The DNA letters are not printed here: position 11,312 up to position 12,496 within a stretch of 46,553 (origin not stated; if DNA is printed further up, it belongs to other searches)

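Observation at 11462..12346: HAD-like, apparently catalytically dead domain fused to the NuoC-like subunit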

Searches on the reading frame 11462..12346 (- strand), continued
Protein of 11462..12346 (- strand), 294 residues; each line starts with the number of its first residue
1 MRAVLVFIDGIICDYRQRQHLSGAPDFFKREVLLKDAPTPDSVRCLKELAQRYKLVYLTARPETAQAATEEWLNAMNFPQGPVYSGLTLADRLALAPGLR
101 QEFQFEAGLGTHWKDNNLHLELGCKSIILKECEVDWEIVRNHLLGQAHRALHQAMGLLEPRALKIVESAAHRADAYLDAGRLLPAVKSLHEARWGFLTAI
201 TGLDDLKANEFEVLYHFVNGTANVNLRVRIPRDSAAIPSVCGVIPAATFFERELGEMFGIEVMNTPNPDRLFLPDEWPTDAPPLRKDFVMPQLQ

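Call 50: find_encoding_contigs(protein=P0035, flank=10000, max_places=2)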
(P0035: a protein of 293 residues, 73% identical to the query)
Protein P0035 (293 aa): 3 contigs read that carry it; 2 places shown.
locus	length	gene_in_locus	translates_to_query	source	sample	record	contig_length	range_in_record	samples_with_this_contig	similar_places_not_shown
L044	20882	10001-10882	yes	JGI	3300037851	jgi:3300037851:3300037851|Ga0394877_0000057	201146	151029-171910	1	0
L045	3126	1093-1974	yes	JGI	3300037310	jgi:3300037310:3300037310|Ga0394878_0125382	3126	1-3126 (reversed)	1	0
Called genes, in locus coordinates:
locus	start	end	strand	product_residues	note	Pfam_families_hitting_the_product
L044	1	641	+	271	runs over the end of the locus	PF00005:ABC_tran, PF02463:SMC_N (weak), PF13304:AAA_21 (faint)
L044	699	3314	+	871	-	PF12704:MacB_PCD, PF02687:FtsX, PF12704:MacB_PCD, PF02687:FtsX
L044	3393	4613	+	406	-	PF00364:Biotin_lipoyl (faint), PF25984:BSH_YknX (faint), PF25919:BSH_CusB (weak), PF25990:Beta-barrel_YknX, PF25954:Beta-barrel_RND_2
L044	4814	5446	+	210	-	PF13244:MbhD (weak), PF00499:Oxidored_q3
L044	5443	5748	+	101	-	PF00420:Oxidored_q2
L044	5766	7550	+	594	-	PF00662:Proton_antipo_N, PF00361:Proton_antipo_M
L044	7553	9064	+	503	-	PF00662:Proton_antipo_N (faint), PF00361:Proton_antipo_M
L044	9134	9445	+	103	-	-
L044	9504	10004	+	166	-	PF01058:Oxidored_q6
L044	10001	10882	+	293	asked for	PF24694:LNS2_PITM1-3 (weak), PF00329:Complex1_30kDa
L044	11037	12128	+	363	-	PF00374:NiFeSe_Hases, PF00346:Complex1_49kDa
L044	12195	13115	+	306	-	PF00146:NADHdh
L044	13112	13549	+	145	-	PF00037:Fer4 (weak), PF14697:Fer4_21, PF12838:Fer4_7 (weak)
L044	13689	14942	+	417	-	PF03435:Sacchrp_dh_NADP, PF16653:Sacchrp_dh_C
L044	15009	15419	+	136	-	-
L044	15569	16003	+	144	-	PF04439:Adenyl_transf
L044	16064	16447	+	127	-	PF04439:Adenyl_transf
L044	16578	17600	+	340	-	PF01972:SDH_protease (faint)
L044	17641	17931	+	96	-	-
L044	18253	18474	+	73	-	-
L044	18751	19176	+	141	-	PF00582:Usp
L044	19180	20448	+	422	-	PF04055:Radical_SAM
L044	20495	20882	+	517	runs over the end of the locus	PF01039:Carboxyl_trans, PF03255:ACCA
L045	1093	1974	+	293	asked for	PF24694:LNS2_PITM1-3 (weak), PF00329:Complex1_30kDa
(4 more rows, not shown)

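Call 51: search_protein_families(library=pfam, proteins=[P0062], max_evalue=0.01)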
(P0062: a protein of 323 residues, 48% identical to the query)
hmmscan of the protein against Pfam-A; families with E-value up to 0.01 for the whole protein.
P0062 (323 aa): 6 families
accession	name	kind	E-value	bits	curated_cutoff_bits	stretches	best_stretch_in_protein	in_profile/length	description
PF14196.11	ATC_hydrolase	-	2.1e-18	67.9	28.1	1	196-315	34-143/145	L-2-amino-thiazoline-4-carboxylic acid hydrolase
PF24694.1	LNS2_PITM1-3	-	5.7e-06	26.8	27.7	1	52-92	36-76/124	PITM 1-3, LNS2 domain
PF03767.20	Acid_phosphat_B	-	0.00012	22.1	27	1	8-116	84-208/230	HAD superfamily, subfamily IIIB (Acid phosphatase)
PF09949.15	APP1_cat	-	0.0013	19.1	27.1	1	8-101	7-100/154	Phosphatidate phosphatase APP1, catalytic domain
PF25109.1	HAD_PNKP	-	0.0016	19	27.6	1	2-88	2-89/143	Polynucleotide kinase PNKP phosphatase domain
PF06941.18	NT5C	-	0.0088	16.4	24.8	0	36-85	64-119/180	5' nucleotidase, deoxy (Pyrimidine), cytosolic type C protein (NT5C)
